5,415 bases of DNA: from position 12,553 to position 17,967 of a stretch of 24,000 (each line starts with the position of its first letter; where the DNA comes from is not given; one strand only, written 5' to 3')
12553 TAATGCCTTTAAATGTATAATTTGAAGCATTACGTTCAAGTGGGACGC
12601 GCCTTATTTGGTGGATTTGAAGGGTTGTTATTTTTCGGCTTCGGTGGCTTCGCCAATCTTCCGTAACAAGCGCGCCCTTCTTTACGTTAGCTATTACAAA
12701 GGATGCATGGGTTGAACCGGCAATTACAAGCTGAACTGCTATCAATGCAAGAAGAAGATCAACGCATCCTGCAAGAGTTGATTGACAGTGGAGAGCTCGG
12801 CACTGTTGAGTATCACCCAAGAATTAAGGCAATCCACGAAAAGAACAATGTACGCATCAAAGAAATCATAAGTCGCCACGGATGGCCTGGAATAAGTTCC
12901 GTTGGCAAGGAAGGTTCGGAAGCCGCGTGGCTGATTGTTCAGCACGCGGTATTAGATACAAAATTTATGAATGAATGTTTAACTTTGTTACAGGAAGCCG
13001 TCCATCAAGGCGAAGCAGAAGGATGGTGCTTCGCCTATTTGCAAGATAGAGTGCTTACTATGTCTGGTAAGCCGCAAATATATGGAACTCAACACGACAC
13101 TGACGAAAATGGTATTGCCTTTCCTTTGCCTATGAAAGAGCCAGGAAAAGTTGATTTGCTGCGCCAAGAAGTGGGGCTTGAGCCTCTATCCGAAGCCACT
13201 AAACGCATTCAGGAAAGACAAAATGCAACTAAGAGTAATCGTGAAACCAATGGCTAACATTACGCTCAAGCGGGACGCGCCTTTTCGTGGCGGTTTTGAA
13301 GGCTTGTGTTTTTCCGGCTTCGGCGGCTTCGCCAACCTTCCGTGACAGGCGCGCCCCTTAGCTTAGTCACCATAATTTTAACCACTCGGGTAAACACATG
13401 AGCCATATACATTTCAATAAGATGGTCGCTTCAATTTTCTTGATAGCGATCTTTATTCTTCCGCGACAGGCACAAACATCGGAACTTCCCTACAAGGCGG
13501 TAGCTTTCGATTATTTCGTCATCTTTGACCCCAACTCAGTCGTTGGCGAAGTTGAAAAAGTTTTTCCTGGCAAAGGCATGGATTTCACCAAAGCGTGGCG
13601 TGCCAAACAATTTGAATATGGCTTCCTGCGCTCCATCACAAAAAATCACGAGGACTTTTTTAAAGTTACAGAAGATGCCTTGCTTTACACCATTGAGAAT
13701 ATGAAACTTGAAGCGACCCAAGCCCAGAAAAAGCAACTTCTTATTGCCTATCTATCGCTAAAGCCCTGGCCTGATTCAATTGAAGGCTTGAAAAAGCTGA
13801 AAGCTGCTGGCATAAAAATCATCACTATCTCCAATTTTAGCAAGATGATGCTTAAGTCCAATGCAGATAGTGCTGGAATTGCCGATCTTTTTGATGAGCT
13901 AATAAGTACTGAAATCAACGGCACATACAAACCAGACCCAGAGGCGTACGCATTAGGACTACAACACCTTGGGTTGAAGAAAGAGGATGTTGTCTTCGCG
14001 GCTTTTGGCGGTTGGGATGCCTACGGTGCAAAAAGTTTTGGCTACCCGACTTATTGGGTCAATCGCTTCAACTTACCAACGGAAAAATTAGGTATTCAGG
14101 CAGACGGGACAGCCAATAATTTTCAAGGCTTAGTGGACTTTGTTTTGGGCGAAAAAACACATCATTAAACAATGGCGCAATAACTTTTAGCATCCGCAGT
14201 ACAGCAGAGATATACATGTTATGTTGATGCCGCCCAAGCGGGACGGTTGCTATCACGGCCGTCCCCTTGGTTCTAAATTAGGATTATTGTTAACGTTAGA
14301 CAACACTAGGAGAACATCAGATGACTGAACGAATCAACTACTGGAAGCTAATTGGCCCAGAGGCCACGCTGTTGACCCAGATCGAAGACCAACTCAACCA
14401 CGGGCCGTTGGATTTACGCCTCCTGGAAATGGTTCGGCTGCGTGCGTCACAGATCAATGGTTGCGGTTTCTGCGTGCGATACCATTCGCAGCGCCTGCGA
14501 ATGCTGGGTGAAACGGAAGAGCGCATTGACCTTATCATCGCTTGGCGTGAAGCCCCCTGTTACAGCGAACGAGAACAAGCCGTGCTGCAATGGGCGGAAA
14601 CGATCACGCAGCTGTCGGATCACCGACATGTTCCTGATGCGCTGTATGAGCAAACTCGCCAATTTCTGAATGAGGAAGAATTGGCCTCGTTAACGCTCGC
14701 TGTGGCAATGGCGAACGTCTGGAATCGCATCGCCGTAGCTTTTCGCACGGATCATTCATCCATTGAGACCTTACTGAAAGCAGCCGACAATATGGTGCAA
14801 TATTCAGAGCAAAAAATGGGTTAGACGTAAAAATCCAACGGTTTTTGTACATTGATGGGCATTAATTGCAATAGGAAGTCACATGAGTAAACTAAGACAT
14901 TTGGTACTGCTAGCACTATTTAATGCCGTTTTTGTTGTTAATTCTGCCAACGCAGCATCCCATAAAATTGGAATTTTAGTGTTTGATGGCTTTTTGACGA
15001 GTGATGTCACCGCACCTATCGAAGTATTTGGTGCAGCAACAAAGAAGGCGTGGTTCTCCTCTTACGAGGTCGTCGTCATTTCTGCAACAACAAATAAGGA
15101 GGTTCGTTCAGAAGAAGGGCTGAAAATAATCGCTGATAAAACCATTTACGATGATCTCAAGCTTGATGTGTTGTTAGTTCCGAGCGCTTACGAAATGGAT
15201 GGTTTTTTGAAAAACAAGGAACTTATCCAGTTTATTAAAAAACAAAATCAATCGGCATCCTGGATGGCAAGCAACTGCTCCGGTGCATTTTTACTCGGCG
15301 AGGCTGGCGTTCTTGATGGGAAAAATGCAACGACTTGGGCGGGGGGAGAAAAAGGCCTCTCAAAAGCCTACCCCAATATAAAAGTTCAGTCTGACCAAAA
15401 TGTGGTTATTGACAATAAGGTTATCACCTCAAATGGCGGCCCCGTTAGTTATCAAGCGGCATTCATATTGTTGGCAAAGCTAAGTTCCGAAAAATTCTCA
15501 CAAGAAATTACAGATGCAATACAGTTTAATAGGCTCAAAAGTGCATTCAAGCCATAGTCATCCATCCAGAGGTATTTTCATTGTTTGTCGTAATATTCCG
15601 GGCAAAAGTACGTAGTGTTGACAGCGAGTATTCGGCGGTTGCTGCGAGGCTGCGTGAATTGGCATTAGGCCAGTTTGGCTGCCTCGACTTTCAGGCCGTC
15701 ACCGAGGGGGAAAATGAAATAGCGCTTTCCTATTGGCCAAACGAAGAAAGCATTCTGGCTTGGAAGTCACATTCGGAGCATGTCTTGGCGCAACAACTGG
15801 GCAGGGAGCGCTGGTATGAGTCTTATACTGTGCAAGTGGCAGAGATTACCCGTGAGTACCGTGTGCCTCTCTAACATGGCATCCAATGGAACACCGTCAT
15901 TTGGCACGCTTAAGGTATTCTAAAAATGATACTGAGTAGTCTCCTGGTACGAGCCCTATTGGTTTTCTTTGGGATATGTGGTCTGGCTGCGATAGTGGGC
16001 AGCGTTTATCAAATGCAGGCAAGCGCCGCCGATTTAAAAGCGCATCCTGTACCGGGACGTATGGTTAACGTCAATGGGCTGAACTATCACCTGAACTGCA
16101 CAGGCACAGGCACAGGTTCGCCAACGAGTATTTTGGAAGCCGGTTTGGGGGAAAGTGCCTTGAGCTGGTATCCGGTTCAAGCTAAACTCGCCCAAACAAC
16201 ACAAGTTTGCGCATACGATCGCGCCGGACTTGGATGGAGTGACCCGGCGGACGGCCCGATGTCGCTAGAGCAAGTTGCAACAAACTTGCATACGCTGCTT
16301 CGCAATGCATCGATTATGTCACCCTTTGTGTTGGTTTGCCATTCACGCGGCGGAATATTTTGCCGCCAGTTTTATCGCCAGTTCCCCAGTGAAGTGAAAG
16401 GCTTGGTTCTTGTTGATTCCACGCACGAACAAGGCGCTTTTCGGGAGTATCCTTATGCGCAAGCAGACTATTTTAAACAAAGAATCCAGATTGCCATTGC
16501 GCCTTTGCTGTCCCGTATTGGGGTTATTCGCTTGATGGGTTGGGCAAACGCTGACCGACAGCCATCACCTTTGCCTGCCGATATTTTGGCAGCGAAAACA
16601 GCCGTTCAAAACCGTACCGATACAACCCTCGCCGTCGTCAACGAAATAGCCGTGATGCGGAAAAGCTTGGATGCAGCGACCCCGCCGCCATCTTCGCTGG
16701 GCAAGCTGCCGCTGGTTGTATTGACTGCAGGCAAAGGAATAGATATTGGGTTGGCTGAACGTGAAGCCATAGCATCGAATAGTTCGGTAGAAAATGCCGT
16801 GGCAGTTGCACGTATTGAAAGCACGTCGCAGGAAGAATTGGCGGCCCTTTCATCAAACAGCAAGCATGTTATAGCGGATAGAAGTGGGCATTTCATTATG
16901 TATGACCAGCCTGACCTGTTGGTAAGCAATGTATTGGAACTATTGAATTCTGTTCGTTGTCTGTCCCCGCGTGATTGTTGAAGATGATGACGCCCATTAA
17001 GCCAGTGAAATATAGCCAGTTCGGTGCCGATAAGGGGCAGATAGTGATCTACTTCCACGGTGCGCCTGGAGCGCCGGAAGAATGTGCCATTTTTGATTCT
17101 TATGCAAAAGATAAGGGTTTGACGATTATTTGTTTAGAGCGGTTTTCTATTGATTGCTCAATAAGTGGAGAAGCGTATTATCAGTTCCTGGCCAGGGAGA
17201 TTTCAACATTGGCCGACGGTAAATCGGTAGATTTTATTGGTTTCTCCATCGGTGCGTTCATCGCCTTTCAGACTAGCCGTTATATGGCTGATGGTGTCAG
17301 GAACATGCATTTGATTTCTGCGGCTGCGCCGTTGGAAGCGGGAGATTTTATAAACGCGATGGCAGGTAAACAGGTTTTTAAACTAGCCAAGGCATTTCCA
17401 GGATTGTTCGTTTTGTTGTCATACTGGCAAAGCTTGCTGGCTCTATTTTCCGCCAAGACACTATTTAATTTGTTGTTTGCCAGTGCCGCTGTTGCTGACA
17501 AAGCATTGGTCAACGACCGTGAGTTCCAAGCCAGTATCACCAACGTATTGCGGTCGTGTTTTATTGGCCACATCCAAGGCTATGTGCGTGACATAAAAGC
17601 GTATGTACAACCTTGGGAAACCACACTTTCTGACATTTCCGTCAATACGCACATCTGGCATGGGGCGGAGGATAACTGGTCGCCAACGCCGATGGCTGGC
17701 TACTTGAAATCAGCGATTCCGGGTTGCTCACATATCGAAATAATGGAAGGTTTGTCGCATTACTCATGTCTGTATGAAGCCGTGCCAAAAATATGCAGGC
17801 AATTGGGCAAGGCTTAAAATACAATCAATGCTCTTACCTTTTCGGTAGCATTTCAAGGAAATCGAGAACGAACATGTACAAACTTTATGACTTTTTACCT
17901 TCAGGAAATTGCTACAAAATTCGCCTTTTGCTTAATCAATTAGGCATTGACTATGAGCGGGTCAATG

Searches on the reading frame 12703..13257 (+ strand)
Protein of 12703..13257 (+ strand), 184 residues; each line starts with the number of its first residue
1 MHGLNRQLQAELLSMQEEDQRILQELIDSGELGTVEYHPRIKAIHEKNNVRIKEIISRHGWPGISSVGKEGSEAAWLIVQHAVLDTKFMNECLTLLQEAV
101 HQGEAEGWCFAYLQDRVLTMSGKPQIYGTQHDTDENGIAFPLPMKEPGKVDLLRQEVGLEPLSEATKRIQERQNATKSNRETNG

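Call 3: search_protein_families(library=pfam, proteins=[window:12703-13257:+])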
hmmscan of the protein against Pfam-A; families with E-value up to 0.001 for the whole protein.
window:12703-13257:+ (184 aa): 1 family
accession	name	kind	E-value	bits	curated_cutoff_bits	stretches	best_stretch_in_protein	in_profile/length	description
PF20329.3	DUF6624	-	2.6e-30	105.6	27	1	7-169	2-164/173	Family of unknown function (DUF6624)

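Call 30: find_encoding_contigs(protein=window:12703-13257:+, flank=10000, max_places=6)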
Protein window:12703-13257:+ (184 aa): no gene with exactly this product is on record in the collection.

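Call 70: search_protein_families(library=ncbifam, proteins=[window:12703-13257:+], max_evalue=0.00001)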
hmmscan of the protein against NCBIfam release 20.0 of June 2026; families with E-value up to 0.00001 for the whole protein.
window:12703-13257:+ (184 aa): 0 families

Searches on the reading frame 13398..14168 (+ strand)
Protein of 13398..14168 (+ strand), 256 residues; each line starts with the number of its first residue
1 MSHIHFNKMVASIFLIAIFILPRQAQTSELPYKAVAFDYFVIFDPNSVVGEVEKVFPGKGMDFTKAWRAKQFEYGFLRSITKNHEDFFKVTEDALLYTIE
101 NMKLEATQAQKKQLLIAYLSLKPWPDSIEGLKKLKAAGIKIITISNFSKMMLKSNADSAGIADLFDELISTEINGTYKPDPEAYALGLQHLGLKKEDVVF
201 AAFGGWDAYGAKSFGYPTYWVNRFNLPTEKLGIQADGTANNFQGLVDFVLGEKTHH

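Call 3: search_protein_families(library=pfam, proteins=[window:13398-14168:+])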
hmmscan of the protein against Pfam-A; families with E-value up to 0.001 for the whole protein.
window:13398-14168:+ (256 aa): 2 families
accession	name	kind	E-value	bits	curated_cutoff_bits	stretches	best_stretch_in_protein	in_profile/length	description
PF00702.32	Hydrolase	-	4.3e-17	63.6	26.4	1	79-215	53-191/191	haloacid dehalogenase-like hydrolase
PF13419.12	HAD_2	-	4.2e-11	43.7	23.8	1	113-218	75-175/178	Haloacid dehalogenase-like hydrolase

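Call 70: search_protein_families(library=ncbifam, proteins=[window:13398-14168:+], max_evalue=0.00001)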
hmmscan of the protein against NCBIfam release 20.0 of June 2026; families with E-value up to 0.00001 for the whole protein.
window:13398-14168:+ (256 aa): 10 families
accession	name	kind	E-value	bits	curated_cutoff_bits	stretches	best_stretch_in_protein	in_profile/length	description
TIGR01428.1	HAD_type_II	equivalog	9.8e-51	172.6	125.4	1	33-224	2-193/197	haloacid dehalogenase type II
TIGR01493.1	HAD-SF-IA-v2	subfamily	8e-21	75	39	1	57-213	23-160/161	HAD-IA family hydrolase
TIGR02253.1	CTE7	subfamily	6.5e-13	49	169.75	1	65-224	39-197/221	TIGR02253 family HAD-type hydrolase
TIGR02252.1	DREG-2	subfamily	6.3e-09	35.9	155.2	1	63-215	42-198/203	HAD hydrolase, REG-2-like, family IA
TIGR02247.1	HAD-1A3-hyp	subfamily_domain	7.1e-09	35.7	125.4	1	121-223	93-197/211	epoxide hydrolase N-terminal domain-like phosphatase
NF009695.0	PRK13222.1-2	equivalog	5.3e-08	32.6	225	1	122-213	94-185/226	phosphoglycolate phosphatase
TIGR01509.1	HAD-SF-IA-v3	subfamily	6.3e-07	29.7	29.4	1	98-200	41-133/154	HAD-IA family hydrolase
TIGR02254.1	YjjG_YfnB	equivalog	1.5e-06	27.8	159.9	1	72-223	53-198/223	YjjG family noncanonical pyrimidine nucleotidase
NF009804.0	PRK13288.1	equivalog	2.4e-06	27.2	218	1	124-213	84-173/215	pyrophosphatase PpaX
NF053830.1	RUBPPhHalo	equivalog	7.6e-06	25.7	330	1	117-201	97-182/234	ribulose-1,5-bisphosphate 5-phosphatase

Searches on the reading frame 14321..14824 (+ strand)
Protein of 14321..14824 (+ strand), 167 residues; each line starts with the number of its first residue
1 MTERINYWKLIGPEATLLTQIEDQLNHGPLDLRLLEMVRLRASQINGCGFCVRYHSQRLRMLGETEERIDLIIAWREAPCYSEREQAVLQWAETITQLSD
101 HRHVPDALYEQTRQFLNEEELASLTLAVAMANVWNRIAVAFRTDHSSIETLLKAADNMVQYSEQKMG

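Call 3: search_protein_families(library=pfam, proteins=[window:14321-14824:+])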
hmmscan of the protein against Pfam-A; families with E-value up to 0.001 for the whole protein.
window:14321-14824:+ (167 aa): 1 family
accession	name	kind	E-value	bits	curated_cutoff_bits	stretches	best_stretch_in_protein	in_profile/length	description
PF02627.25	CMD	-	3.8e-21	75.3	23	1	24-93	13-83/84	Carboxymuconolactone decarboxylase family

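Call 70: search_protein_families(library=ncbifam, proteins=[window:14321-14824:+], max_evalue=0.00001)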
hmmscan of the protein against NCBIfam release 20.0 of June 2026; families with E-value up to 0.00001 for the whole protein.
window:14321-14824:+ (167 aa): 3 families
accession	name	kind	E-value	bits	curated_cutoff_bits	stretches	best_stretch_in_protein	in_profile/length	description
TIGR00778.1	ahpD_dom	domain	2.4e-15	55.7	27.8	1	28-78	1-51/51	alkylhydroperoxidase AhpD family core domain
NF053654.1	GroundWater_YciW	equivalog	3.1e-14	53.1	310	1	28-143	58-171/179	YciW-related (seleno)protein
TIGR01926.1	peroxid_rel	subfamily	3.2e-11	43.3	81.8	1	36-142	67-172/178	peroxidase-related enzyme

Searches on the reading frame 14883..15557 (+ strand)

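Call 3: search_protein_families(library=pfam, proteins=[window:14883-15557:+])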
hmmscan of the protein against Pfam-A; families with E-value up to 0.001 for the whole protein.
window:14883-15557:+ (224 aa): 1 family
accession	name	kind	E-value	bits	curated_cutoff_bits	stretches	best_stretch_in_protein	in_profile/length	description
PF01965.30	DJ-1_PfpI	-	1.9e-22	80.2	26.6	1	27-188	1-154/165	DJ-1/PfpI family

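Call 70: search_protein_families(library=ncbifam, proteins=[window:14883-15557:+], max_evalue=0.00001)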
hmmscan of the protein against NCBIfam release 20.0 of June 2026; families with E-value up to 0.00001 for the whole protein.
window:14883-15557:+ (224 aa): 4 families
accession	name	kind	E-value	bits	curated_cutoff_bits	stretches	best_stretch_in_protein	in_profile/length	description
NF006902.0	PRK09393.1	equivalog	6e-20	71.7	425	1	22-189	6-171/327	transcriptional regulator FtrA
NF052371.1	TransRegGbdRPseu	equivalog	1.9e-19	70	480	1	23-220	13-207/365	choline metabolism transcriptional regulator GbdR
TIGR01383.1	not_thiJ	equivalog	5e-15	55.7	131.25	1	31-210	4-178/180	DJ-1 family glyoxalase III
TIGR01382.1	PfpI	subfamily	2.8e-12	46.5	139.05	1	29-184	2-152/169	DJ-1/PfpI/YhbO family deglycase/protease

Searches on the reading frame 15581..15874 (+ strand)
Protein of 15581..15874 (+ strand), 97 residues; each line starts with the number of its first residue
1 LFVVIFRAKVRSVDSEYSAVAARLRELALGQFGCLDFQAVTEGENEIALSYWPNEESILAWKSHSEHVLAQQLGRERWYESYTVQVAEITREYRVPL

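Call 3: search_protein_families(library=pfam, proteins=[window:15581-15874:+])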
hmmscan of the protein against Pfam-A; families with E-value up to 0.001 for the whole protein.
window:15581-15874:+ (97 aa): 1 family
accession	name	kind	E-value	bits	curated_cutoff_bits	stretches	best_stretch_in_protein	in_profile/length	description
PF03992.22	ABM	-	8e-05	23.2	23.1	1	1-71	1-76/78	Antibiotic biosynthesis monooxygenase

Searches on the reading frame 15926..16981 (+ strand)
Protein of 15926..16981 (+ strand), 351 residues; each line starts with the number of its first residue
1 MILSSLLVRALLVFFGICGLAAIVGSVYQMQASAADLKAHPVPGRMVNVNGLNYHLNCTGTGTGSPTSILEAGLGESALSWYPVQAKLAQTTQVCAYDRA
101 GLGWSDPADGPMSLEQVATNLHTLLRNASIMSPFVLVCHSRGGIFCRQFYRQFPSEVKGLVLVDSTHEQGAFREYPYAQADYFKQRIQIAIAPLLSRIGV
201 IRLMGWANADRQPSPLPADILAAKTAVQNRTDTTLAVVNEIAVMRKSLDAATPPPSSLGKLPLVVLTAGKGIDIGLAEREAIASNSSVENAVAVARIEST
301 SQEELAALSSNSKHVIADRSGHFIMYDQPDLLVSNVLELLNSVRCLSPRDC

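Call 3: search_protein_families(library=pfam, proteins=[window:15926-16981:+])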
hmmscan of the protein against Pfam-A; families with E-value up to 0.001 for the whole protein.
window:15926-16981:+ (351 aa): 3 families
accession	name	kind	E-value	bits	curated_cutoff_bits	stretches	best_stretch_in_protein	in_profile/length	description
PF00561.26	Abhydrolase_1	-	5.9e-15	56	25.8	1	71-187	6-127/245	alpha/beta hydrolase fold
PF12697.13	Abhydrolase_6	-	2.8e-13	51.5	26.3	1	73-333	6-215/217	Alpha/beta hydrolase family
PF12146.15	Hydrolase_4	-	5.9e-07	29.5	27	1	73-164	12-108/239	Serine aminopeptidase, S33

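Call 70: search_protein_families(library=ncbifam, proteins=[window:15926-16981:+], max_evalue=0.00001)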
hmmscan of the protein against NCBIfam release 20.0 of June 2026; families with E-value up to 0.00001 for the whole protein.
window:15926-16981:+ (351 aa): 11 families
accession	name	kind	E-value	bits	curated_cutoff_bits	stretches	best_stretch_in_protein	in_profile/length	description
NF051487.1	bifunc_PcaCD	exception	1.3e-14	54.2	430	1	25-189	128-289/413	bifunctional 4-carboxymuconolactone decarboxylase/3-oxoadipate enol-lactonase PcaCD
TIGR02427.1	protocat_pcaD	equivalog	3.4e-12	46.3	255.85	1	55-170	3-117/251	3-oxoadipate enol-lactonase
NF050089.1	i_nPHAscl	equivalog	1.5e-11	43.9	300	1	69-181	22-129/288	intracellular short-chain-length polyhydroxyalkanoate depolymerase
NF051488.1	bifunc_PcaDC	exception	2.9e-10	39.8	390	1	56-175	4-121/375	bifunctional 3-oxoadipate enol-lactonase/4-carboxymuconolactone decarboxylase PcaDC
TIGR03056.1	bchO_mg_che_rel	equivalog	6.4e-10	38.5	172.55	1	45-163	9-126/278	alpha/beta fold hydrolase BchO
NF011457.0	PRK14875.1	equivalog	3.4e-09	36.1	307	1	34-165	102-231/372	acetoin dehydrogenase dihydrolipoyllysine-residue acetyltransferase subunit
TIGR03611.1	RutD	equivalog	4.1e-09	36.2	238.5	1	62-165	10-113/258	pyrimidine utilization protein D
TIGR01250.1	pro_imino_pep_2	subfamily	4.9e-08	32.9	167.65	1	49-188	10-152/288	proline iminopeptidase-family hydrolase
NF002938.0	PRK03592.1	equivalog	1e-07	31.6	241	1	45-184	13-148/298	haloalkane dehalogenase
TIGR01738.1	bioH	equivalog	1.4e-06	28.1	206.95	1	67-254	6-190/245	pimeloyl-ACP methyl ester esterase BioH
NF052614.1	AB_fold_OlsI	equivalog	3.4e-06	26.8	385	0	67-163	19-120/272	ornithine lipid biosynthesis O-acyltransferase OlsI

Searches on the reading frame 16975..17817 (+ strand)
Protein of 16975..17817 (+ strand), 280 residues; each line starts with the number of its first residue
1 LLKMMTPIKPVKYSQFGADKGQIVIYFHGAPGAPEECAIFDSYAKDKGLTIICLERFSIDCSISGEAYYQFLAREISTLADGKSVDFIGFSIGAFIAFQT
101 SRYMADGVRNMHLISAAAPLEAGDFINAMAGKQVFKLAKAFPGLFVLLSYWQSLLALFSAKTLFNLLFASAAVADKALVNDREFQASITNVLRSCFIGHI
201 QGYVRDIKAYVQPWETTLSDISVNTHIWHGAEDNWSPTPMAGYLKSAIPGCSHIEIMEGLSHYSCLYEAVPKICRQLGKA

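Call 3: search_protein_families(library=pfam, proteins=[window:16975-17817:+])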
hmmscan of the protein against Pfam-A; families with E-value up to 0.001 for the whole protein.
window:16975-17817:+ (280 aa): 3 families
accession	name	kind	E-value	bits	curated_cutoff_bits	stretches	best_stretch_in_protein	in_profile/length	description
PF00561.26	Abhydrolase_1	-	1.2e-05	25.6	25.8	1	23-250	2-227/245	alpha/beta hydrolase fold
PF10230.15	LIDHydrolase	-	3.5e-05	24.1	27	1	72-262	72-259/262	Lipid-droplet associated hydrolase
PF12697.13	Abhydrolase_6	-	0.0002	22.5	26.3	1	71-262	57-204/217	Alpha/beta hydrolase family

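Call 70: search_protein_families(library=ncbifam, proteins=[window:16975-17817:+], max_evalue=0.00001)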
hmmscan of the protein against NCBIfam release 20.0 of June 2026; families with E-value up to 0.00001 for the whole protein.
window:16975-17817:+ (280 aa): 0 families
